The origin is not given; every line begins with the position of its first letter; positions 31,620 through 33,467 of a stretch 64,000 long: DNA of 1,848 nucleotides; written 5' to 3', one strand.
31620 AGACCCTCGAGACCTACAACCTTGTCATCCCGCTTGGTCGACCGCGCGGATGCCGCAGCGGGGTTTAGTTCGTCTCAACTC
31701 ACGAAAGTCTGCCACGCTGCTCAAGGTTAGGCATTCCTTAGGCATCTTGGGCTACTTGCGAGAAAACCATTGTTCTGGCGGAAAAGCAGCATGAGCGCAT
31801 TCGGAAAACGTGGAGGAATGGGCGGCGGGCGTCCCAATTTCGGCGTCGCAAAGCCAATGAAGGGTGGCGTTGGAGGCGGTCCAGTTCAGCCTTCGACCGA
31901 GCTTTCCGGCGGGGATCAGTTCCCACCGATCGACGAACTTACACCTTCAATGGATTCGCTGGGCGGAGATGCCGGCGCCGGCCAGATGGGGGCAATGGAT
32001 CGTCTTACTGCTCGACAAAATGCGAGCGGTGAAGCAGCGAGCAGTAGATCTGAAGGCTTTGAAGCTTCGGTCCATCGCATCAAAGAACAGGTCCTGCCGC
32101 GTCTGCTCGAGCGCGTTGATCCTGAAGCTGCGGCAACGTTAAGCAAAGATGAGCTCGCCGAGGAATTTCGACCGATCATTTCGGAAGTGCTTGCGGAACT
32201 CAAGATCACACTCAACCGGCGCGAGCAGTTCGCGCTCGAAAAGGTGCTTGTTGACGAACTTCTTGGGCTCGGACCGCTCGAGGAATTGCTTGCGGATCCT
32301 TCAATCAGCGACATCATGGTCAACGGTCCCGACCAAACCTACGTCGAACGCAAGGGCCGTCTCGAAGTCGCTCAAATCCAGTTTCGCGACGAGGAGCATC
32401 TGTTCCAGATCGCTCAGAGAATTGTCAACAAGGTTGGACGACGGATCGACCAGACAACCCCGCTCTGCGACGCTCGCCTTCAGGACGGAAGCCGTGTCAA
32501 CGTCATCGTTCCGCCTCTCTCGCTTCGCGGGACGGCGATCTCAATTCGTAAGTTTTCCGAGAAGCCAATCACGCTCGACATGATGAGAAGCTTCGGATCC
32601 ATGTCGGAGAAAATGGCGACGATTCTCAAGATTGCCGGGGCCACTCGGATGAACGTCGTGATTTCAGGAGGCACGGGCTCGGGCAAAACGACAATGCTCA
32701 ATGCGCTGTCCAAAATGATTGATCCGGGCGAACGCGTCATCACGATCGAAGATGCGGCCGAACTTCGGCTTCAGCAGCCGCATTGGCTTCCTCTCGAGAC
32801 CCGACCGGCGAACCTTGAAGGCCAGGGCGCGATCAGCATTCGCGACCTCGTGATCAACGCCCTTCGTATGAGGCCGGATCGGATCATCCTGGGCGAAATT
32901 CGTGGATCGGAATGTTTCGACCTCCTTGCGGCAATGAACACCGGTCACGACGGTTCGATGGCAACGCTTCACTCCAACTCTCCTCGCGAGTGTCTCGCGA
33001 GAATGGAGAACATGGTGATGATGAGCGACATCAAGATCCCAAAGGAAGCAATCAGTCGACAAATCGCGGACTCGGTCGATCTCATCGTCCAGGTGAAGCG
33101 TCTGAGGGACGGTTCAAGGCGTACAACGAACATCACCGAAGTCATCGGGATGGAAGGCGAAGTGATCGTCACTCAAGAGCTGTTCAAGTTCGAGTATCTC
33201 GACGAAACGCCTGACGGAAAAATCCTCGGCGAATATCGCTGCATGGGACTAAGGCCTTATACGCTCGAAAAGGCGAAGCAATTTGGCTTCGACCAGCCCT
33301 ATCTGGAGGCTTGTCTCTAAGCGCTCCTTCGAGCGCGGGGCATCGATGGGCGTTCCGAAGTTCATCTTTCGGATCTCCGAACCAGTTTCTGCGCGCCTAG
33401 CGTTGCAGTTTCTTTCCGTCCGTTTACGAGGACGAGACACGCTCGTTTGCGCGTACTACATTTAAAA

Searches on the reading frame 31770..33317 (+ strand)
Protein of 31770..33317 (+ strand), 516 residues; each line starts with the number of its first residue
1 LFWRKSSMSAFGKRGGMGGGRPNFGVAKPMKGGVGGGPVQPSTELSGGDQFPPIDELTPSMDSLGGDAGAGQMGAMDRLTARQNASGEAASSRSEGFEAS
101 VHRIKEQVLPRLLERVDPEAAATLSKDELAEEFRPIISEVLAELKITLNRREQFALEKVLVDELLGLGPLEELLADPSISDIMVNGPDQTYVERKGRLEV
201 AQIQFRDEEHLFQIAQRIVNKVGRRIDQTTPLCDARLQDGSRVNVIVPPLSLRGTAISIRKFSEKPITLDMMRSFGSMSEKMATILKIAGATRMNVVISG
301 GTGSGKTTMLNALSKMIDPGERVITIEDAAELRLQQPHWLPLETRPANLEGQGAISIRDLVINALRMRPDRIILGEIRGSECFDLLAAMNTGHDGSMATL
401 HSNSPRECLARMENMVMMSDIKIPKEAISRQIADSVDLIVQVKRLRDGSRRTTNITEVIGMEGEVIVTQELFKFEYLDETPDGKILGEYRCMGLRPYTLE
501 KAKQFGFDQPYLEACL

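Call 55: search_protein_families(library=pfam, proteins=[window:31770-33317:+], max_evalue=0.00001)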
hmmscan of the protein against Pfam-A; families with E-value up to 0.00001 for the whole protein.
window:31770-33317:+ (516 aa): 1 family
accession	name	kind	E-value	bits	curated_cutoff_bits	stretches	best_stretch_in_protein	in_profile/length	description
PF00437.27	T2SSE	-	4.2e-61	207.1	24.9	1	166-442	4-277/370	Type II/IV secretion system protein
